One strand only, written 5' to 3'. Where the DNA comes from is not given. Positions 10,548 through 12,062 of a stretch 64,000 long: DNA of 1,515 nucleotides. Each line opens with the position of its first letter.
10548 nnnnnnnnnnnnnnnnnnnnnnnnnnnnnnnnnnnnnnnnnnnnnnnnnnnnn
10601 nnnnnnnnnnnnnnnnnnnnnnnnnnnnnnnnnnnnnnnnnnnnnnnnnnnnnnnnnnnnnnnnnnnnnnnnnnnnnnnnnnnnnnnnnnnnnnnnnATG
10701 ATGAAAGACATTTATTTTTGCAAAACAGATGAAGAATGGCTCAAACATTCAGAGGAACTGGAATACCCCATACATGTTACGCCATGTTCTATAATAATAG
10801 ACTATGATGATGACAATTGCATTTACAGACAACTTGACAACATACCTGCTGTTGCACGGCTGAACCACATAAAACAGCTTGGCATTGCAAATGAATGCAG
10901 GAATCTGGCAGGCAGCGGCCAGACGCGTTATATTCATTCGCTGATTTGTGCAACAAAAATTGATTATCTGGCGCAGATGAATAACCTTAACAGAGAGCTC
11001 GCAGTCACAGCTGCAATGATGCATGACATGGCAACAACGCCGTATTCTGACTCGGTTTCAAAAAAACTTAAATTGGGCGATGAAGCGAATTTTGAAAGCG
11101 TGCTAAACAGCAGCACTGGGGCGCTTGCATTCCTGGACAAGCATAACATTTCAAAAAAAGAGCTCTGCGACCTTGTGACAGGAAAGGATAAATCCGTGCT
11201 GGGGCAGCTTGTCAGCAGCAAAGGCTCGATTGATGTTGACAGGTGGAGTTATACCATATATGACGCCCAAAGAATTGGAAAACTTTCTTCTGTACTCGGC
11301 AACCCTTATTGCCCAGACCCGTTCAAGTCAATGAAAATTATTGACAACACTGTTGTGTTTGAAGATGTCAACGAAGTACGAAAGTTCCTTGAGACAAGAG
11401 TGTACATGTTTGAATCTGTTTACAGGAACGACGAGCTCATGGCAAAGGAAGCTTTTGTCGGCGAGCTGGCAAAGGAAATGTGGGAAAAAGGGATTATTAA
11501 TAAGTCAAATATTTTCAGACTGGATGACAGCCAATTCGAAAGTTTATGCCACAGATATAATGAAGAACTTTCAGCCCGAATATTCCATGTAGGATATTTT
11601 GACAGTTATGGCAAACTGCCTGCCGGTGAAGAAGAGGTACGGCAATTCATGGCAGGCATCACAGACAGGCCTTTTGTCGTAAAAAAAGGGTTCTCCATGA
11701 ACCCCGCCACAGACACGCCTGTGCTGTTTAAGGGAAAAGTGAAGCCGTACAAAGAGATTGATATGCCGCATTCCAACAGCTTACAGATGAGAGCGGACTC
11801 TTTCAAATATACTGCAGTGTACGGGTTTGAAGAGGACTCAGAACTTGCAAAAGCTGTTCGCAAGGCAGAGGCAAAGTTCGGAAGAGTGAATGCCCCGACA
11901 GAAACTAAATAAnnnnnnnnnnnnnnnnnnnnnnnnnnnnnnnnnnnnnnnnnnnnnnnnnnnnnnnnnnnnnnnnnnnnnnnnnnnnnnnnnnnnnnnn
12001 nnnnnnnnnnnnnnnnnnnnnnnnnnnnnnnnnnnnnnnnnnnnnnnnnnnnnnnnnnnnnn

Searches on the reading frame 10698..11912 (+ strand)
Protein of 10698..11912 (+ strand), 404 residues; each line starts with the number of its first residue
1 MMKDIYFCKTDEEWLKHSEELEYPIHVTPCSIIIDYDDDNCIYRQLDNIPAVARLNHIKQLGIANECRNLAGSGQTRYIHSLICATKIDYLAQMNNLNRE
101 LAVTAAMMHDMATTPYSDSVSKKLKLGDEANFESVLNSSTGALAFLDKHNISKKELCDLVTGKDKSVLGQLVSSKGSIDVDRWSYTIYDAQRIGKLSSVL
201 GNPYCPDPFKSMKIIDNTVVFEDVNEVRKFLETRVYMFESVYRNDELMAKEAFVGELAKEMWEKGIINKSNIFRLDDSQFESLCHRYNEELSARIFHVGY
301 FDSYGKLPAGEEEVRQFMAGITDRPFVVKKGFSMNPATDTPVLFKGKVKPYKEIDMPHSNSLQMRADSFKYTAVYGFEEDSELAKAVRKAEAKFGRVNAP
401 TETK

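Call 3: search_protein_families(library=pfam, proteins=[window:10698-11912:+], max_evalue=0.01)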
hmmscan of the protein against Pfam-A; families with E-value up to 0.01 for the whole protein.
window:10698-11912:+ (404 aa): 2 families
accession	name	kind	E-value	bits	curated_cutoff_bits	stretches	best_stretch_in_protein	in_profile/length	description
PF01966.28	HD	-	1.5e-06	28.9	22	1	77-159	1-81/116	HD domain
PF02792.19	Mago_nashi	-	0.0032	17.9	27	1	236-292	30-85/142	Mago nashi protein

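Call 4: search_protein_families(library=padloc, proteins=[window:10698-11912:+], max_evalue=0.01)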
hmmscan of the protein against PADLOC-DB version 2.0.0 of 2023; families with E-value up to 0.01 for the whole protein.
window:10698-11912:+ (404 aa): 2 families
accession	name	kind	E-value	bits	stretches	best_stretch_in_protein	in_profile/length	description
PDLC02079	Cas3b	-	0.00072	15.8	1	80-185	17-119/691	-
PDLC00554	JetC2|JetC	-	0.0087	13.3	0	174-248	114-190/390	DUF3584 domain; MukB-like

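Call 5: search_protein_families(library=ncbifam, proteins=[window:10698-11912:+], max_evalue=0.01)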
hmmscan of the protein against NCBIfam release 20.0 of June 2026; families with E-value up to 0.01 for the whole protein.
window:10698-11912:+ (404 aa): 4 families
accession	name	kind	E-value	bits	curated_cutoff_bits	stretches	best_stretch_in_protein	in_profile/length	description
NF005519.0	PRK07152.1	equivalog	0.00012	21.2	315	1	35-157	176-280/361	nicotinate-nucleotide adenylyltransferase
NF002330.0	PRK01286.1-5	equivalog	0.00016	21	511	1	51-125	40-110/384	deoxyguanosinetriphosphate triphosphohydrolase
NF002327.0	PRK01286.1-2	equivalog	0.0015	17.7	393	0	228-270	256-298/345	deoxyguanosinetriphosphate triphosphohydrolase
NF002328.0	PRK01286.1-3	equivalog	0.003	16.6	467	0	51-119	53-117/404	deoxyguanosinetriphosphate triphosphohydrolase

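Call 12: find_encoding_contigs(protein=window:10698-11912:+, flank=10000, max_places=6)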
Protein window:10698-11912:+ (404 aa): 3 contigs read that carry it; 3 places shown.
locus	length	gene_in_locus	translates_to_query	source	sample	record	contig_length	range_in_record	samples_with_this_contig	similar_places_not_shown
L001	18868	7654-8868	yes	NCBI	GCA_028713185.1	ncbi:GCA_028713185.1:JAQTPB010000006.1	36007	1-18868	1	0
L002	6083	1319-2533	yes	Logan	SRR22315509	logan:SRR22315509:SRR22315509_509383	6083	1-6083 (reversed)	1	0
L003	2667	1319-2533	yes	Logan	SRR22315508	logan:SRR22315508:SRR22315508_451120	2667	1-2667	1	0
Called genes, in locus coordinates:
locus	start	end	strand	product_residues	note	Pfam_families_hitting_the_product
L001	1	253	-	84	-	?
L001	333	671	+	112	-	-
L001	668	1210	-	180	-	PF27297:AF_0843 (faint)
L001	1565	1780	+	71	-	-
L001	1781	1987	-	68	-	PF04070:DUF378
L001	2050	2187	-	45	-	-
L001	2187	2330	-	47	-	PF02201:SWIB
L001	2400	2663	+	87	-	-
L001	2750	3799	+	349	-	PF02540:NAD_synthase, PF03054:tRNA_Me_trans, PF20259:tRNA_Me_trans_M, PF20258:tRNA_Me_trans_C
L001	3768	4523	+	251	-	-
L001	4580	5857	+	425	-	PF04851:ResIII, PF00270:DEAD, PF00271:Helicase_C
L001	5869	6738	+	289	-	PF02353:CMAS, PF01209:Ubie_methyltran, PF05175:MTS (weak), PF13847:Methyltransf_31, PF08241:Methyltransf_11, PF08242:Methyltransf_12 (weak), PF13649:Methyltransf_25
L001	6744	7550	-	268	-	PF13495:Phage_int_SAM_4, PF00589:Phage_integrase, PF22823:MrpR_C_cat (weak)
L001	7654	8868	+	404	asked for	PF01966:HD (weak)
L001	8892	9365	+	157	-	PF13302:Acetyltransf_3, PF13420:Acetyltransf_4, PF00583:Acetyltransf_1, PF13673:Acetyltransf_10, PF13508:Acetyltransf_7, PF08445:FR47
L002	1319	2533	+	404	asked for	PF01966:HD (weak)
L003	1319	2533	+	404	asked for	PF01966:HD (weak)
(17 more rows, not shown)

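Call 13: find_homologous_proteins(query=window:10698-11909:+)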
Query window:10698-11909:+ (404 aa): 20 proteins with E <= 0.001 among 6283 candidates.
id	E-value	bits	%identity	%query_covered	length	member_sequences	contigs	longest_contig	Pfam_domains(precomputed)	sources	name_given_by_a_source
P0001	5.5e-273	923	100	100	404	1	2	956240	PF01966.29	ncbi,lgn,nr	ncbi:MAG: HD domain-containing protein [Candidatus Nanoarchaeia archaeon]|nr:HD domain-containing pr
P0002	2.6e-108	381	48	98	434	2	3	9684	PF01966.29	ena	-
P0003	2.7e-106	375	46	97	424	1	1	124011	-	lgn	-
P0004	6.9e-106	373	46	99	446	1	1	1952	-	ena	-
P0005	5.6e-104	367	48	100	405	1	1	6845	PF01966.29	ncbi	-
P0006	6.4e-104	367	48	100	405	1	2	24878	PF01966.29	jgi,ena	-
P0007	4.2e-103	364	47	93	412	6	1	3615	PF01966.29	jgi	-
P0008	8.8e-102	360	44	100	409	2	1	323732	-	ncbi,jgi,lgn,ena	-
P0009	1.6e-101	359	45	98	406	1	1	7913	PF01966.29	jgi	jgi:HD superfamily phosphohydrolase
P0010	2.7e-99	352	48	92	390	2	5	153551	PF01966.29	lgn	-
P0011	1.2e-89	320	41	98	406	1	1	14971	-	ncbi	ncbi:MAG: hypothetical protein V1850_06845 [Candidatus Bathyarchaeota archaeon]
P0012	1.1e-87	313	41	98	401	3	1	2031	-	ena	-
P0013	4.8e-86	308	42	94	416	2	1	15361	-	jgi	jgi:HD superfamily phosphohydrolase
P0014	3.0e-85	305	43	92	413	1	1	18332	-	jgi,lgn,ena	jgi:HD superfamily phosphohydrolase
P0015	3.5e-85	305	42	93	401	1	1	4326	-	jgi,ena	-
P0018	1.2e-84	303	43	92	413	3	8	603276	-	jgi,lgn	jgi:HD superfamily phosphohydrolase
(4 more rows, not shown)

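Call 15: find_encoding_contigs(protein=P0008, flank=6000, max_places=2)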
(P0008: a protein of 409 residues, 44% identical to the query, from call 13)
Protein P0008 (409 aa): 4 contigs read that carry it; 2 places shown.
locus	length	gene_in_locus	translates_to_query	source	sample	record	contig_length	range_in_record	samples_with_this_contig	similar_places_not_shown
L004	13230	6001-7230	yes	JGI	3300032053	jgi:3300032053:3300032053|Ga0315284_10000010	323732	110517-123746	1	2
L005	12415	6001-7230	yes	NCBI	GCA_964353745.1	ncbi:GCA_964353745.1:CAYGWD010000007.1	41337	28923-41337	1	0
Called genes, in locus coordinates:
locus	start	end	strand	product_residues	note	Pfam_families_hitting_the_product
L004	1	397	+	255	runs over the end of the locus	PF02475:TRM5-TYW2_MTfase, PF05175:MTS (weak)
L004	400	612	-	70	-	-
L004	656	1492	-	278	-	PF25133:TYW2_N_2, PF02005:TRM (weak), PF02475:TRM5-TYW2_MTfase, PF12847:Methyltransf_18 (weak), PF05175:MTS (weak), PF06325:PrmA (weak), PF13847:Methyltransf_31, PF13649:Methyltransf_25, +3 more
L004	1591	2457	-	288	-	-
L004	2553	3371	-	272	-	-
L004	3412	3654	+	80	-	-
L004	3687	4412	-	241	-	-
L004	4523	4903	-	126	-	-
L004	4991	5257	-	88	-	-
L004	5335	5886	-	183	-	PF01871:AMMECR1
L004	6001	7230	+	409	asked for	-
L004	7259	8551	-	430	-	PF01134:GIDA (faint), PF01266:DAO (weak), PF01593:Amino_oxidase (faint), PF01946:Thi4 (faint), PF03486:HI0933_like, PF07992:Pyr_redox_2 (faint), PF13450:NAD_binding_8, PF21688:FAD-depend_C, +1 more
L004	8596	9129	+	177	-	-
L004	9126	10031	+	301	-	PF00892:EamA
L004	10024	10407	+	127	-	-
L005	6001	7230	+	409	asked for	-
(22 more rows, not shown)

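Call 16: find_encoding_contigs(protein=P0018, flank=6000, max_places=2)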
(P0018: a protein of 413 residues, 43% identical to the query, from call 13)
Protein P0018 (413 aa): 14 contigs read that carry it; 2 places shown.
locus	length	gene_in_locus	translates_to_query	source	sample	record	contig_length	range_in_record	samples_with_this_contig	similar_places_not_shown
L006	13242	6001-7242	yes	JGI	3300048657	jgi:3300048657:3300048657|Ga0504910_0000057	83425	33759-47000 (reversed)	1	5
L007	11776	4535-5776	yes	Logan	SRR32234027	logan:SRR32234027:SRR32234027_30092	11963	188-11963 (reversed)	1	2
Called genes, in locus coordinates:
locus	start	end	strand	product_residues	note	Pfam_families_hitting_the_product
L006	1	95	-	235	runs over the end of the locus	PF18637:AUDH_Cupin (weak)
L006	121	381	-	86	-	-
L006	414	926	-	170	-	-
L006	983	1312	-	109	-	PF01242:PTPS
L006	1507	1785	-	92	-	PF01157:Ribosomal_L21e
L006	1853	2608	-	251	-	PF08445:FR47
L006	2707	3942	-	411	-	PF22023:Pus10_THUMP_arc, PF21238:Pus10_C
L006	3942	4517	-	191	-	PF04013:Methyltrn_RNA_2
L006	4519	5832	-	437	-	PF02881:SRP54_N, PF00448:SRP54, PF02978:SRP_SPB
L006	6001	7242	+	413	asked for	-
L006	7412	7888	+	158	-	PF04250:DUF429 (faint)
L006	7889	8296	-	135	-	-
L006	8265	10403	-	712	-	PF09826:Beta_propel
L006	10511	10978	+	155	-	-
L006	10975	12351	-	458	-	PF02881:SRP54_N, PF00448:SRP54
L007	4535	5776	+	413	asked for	-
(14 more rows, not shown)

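Call 17: find_encoding_contigs(protein=P0003, flank=6000, max_places=2)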
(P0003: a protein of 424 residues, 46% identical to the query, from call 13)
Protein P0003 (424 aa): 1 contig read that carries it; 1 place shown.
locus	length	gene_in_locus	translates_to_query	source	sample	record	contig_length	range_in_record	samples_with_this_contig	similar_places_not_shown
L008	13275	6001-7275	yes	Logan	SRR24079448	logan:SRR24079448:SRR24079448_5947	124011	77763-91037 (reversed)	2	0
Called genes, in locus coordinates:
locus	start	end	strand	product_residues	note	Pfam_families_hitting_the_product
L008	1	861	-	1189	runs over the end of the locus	PF04997:RNA_pol_Rpb1_1, PF00623:RNA_pol_Rpb1_2, PF04983:RNA_pol_Rpb1_3, PF05000:RNA_pol_Rpb1_4, PF04998:RNA_pol_Rpb1_5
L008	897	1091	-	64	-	-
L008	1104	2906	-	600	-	PF04566:RNA_pol_Rpb2_4, PF04567:RNA_pol_Rpb2_5 (weak), PF00562:RNA_pol_Rpb2_6, PF04560:RNA_pol_Rpb2_7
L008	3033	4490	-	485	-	PF04563:RNA_pol_Rpb2_1, PF04561:RNA_pol_Rpb2_2, PF04565:RNA_pol_Rpb2_3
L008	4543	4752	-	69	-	PF01191:RNA_pol_Rpb5_C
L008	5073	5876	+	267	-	PF01978:TrmB, PF11495:TrmB_EBD_N (weak)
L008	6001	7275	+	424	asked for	-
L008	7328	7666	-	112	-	-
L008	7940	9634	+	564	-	PF00171:Aldedh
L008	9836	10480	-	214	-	PF03161:LAGLIDADG_2 (weak), PF14528:LAGLIDADG_3 (faint)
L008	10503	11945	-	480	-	PF00270:DEAD, PF04851:ResIII, PF00271:Helicase_C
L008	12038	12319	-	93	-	PF00076:RRM_1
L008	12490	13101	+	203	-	PF00561:Abhydrolase_1 (faint), PF06821:Ser_hydrolase (weak)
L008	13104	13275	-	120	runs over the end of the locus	PF13474:SnoaL_3 (weak), PF12680:SnoaL_2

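Call 19: search_solved_structures(query=window:10698-11909:+, max_evalue=1, show_alignments=2)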
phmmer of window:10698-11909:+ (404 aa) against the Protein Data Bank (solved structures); distinct sequences matched with E-value up to 1: 2.
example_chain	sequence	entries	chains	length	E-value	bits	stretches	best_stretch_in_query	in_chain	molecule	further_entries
3eoz_A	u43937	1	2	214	0.84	12.4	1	149-237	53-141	putative Phosphoglycerate mutase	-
3dip_A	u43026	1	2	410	0.93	12.2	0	44-91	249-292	enolase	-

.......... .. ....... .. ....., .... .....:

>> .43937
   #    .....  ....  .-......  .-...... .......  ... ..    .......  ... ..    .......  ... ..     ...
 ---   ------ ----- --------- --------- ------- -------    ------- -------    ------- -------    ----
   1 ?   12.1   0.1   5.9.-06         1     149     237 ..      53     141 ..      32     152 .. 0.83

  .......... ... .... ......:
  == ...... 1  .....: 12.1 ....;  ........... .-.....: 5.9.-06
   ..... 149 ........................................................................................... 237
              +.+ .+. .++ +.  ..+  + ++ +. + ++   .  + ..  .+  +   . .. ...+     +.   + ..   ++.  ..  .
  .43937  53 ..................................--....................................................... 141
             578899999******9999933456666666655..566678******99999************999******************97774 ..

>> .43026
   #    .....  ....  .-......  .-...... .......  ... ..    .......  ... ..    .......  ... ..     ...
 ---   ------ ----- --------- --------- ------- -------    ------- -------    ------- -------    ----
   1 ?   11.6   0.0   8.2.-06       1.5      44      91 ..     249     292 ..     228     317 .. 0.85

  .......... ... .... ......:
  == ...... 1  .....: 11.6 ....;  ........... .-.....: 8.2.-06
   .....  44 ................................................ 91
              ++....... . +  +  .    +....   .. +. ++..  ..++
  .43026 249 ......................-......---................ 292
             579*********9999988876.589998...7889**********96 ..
